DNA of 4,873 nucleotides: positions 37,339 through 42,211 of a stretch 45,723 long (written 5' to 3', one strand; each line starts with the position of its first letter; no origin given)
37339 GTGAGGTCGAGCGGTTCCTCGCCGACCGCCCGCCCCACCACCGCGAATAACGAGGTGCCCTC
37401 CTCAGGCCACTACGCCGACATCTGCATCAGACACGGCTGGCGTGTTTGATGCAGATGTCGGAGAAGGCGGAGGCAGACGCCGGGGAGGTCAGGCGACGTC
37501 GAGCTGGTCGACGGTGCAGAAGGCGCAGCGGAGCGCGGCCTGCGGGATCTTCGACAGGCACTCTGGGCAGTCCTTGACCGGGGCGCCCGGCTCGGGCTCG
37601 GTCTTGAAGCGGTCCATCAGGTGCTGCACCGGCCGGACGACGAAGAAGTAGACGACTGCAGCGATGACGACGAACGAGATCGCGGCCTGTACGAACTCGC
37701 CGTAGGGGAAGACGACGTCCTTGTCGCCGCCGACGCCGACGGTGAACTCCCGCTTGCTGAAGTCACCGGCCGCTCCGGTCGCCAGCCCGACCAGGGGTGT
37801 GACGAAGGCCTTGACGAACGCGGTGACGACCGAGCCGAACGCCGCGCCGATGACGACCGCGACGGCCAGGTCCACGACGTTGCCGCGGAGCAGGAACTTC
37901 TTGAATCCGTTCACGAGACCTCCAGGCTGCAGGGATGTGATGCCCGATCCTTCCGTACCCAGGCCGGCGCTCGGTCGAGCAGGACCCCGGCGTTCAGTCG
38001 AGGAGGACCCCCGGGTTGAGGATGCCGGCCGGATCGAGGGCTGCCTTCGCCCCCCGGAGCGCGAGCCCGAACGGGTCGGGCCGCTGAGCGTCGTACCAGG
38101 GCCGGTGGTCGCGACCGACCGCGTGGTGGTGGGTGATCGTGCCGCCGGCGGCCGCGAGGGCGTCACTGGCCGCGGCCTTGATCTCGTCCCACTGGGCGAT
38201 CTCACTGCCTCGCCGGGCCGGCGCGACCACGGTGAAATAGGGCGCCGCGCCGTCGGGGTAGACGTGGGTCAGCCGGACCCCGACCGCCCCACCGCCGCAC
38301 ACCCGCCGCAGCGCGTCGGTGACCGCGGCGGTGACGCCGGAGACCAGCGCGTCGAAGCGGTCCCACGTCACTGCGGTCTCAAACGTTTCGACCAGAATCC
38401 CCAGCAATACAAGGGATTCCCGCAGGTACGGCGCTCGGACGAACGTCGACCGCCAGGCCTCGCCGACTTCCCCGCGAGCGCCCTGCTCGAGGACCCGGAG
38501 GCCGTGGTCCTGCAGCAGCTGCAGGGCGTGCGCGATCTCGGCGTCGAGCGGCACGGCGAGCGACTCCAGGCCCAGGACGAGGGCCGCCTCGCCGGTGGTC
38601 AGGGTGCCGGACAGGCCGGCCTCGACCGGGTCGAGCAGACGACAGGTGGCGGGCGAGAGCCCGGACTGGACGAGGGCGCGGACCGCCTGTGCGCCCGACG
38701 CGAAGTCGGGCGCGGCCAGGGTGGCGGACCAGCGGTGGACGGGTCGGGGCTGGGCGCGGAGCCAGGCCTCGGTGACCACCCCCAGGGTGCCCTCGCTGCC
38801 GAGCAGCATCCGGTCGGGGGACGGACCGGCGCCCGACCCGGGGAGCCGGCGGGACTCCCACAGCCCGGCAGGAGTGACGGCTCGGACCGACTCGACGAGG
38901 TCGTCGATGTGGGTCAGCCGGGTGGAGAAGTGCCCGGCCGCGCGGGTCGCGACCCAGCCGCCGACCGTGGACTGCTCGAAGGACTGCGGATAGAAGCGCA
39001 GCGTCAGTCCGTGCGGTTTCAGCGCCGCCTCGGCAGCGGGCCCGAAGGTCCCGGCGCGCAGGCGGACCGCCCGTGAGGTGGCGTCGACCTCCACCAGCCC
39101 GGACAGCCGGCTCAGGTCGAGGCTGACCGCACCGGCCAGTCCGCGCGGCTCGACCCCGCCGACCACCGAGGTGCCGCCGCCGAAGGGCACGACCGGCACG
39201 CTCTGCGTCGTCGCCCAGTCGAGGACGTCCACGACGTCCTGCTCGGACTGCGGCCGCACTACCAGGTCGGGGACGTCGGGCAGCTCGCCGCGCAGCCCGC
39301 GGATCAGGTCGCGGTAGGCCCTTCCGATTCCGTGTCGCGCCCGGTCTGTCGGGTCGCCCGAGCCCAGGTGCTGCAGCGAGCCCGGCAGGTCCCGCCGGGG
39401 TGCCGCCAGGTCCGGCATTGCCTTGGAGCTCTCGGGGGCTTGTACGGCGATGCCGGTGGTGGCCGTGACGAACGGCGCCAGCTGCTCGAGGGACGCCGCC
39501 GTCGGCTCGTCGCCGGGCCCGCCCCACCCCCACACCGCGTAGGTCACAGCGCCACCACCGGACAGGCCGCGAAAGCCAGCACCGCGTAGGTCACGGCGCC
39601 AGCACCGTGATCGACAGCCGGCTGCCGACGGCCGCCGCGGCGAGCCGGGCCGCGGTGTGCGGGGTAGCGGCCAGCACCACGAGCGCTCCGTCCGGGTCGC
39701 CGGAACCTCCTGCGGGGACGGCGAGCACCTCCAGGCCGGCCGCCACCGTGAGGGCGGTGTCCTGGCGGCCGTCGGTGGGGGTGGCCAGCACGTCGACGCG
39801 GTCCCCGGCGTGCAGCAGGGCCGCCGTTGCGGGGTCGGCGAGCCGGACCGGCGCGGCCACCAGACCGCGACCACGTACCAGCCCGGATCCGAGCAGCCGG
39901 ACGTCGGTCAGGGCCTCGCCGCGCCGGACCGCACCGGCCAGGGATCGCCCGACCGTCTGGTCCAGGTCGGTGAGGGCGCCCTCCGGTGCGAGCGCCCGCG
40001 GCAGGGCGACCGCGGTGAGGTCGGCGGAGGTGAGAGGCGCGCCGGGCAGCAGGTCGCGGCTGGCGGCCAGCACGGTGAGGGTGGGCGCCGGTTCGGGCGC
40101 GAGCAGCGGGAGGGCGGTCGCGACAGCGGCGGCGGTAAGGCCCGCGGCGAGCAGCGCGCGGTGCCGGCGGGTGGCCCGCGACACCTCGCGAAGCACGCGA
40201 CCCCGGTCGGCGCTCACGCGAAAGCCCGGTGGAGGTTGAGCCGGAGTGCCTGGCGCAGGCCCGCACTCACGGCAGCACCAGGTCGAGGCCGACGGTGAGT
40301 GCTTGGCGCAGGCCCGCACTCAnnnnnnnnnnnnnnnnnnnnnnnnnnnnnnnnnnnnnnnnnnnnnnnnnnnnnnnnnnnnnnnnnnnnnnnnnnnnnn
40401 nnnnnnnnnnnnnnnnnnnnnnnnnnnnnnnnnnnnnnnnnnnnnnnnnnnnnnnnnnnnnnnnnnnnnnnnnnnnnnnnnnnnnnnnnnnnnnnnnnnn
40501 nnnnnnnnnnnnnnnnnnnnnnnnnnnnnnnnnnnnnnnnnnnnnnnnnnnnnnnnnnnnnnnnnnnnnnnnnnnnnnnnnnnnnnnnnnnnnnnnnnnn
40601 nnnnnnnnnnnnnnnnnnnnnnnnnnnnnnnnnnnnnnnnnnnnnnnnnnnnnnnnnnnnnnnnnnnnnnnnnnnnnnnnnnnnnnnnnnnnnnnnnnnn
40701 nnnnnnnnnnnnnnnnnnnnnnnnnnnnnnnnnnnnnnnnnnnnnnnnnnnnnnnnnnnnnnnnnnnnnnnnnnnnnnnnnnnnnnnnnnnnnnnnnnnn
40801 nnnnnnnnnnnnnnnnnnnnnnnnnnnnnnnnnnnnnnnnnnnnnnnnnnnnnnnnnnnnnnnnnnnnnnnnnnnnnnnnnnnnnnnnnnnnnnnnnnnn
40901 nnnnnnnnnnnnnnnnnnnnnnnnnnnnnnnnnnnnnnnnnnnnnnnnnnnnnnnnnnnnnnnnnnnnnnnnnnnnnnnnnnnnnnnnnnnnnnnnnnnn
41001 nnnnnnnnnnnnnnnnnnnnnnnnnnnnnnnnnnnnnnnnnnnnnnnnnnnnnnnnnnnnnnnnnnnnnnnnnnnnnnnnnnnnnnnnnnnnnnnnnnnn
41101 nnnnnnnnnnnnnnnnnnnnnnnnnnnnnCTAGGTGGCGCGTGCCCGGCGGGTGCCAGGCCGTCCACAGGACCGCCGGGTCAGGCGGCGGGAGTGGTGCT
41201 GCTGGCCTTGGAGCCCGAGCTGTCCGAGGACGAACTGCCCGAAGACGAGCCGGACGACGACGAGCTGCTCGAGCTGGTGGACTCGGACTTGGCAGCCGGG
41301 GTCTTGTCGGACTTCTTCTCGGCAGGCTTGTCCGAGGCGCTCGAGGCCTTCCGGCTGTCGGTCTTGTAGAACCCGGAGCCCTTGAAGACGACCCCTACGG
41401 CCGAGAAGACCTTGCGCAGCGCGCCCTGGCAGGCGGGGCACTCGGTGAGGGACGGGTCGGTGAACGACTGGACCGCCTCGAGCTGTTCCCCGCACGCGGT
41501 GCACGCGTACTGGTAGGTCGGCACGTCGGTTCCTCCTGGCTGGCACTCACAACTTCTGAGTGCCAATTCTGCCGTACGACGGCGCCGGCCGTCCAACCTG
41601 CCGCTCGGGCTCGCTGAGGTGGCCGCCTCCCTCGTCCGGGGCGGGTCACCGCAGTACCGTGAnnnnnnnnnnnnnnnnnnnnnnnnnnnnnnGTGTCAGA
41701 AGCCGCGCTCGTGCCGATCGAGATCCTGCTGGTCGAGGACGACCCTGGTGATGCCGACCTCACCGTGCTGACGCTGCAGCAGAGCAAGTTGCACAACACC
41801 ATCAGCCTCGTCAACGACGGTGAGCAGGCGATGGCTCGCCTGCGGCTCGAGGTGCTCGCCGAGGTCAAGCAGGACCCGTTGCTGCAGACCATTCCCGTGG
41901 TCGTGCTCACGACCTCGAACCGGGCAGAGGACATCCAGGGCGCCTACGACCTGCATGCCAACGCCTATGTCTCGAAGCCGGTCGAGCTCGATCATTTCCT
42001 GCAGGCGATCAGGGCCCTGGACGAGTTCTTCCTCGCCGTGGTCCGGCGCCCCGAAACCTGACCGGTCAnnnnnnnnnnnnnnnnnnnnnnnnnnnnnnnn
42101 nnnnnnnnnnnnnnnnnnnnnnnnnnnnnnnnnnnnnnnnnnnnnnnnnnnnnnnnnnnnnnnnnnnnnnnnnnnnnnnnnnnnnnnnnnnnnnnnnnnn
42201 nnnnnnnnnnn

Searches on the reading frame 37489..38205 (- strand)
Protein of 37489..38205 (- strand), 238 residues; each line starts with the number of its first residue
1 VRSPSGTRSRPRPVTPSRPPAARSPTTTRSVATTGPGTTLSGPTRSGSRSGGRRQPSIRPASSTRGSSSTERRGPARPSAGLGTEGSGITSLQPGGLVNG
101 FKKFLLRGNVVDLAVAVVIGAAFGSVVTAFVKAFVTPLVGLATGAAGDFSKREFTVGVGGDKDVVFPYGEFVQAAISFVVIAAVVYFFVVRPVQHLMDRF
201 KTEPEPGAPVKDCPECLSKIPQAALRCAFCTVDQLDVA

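Call 38: search_protein_families(library=pfam, proteins=[window:37489-38205:-], max_evalue=0.001)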
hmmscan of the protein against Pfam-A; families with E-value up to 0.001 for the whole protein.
window:37489-38205:- (238 aa): 2 families
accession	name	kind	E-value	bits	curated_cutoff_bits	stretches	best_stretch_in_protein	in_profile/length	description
PF01741.23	MscL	-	5.2e-34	117.7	27.4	1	97-222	1-120/123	Large-conductance mechanosensitive channel, MscL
PF10571.15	UPF0547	-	0.00093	19.7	29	0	211-230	1-20/26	Uncharacterised protein family UPF0547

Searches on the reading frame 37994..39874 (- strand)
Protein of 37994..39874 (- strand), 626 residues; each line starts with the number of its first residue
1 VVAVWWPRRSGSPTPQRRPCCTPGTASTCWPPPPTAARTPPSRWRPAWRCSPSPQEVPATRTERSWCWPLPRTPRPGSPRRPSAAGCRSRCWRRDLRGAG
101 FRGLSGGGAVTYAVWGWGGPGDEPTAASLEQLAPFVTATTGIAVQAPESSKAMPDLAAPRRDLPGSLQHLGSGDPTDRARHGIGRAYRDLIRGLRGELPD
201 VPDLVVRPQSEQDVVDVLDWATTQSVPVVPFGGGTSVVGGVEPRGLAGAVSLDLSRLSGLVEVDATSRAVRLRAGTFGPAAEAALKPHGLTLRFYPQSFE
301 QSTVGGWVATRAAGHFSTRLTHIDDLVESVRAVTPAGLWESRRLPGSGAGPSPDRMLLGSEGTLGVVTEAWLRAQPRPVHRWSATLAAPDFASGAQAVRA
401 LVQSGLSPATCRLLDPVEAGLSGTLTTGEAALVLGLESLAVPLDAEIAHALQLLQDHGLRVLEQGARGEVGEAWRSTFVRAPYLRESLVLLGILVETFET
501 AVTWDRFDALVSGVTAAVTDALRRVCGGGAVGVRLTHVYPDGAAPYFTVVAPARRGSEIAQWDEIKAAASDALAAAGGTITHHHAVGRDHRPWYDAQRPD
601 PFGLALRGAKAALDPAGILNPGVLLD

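Call 38: search_protein_families(library=pfam, proteins=[window:37994-39874:-], max_evalue=0.001)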
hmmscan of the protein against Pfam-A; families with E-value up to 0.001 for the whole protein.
window:37994-39874:- (626 aa): 2 families
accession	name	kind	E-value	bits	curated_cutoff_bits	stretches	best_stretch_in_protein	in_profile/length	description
PF02913.24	FAD-oxidase_C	-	2.4e-34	119.6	21.2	1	378-622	2-246/248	FAD linked oxidases, C-terminal domain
PF01565.28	FAD_binding_4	-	9.9e-34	116.5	26.4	1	202-337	1-133/139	FAD binding domain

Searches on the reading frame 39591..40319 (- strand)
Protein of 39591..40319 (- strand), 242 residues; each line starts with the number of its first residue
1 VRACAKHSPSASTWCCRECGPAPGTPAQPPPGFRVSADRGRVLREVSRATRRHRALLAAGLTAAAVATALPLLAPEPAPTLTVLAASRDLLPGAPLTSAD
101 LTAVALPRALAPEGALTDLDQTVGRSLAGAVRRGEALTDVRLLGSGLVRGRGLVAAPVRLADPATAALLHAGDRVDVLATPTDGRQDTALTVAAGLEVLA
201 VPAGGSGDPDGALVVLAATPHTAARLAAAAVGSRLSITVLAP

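Call 38: search_protein_families(library=pfam, proteins=[window:39591-40319:-], max_evalue=0.001)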
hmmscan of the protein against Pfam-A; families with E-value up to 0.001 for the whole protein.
window:39591-40319:- (242 aa): 2 families
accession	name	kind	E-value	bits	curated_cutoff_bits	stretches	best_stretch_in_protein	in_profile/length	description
PF08666.17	SAF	-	3.4e-09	37.6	21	1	82-140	2-60/63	SAF domain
PF16976.10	RcpC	-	8.7e-08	32.5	28.8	1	150-237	10-111/114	Flp pilus assembly protein RcpC/CpaB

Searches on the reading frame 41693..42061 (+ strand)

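Call 38: search_protein_families(library=pfam, proteins=[window:41693-42061:+], max_evalue=0.001)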
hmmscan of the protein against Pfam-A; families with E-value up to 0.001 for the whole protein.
window:41693-42061:+ (122 aa): 1 family
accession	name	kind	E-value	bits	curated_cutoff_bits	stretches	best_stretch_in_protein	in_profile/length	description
PF00072.30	Response_reg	-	1.5e-10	41.7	30.2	1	52-107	58-111/111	Response regulator receiver domain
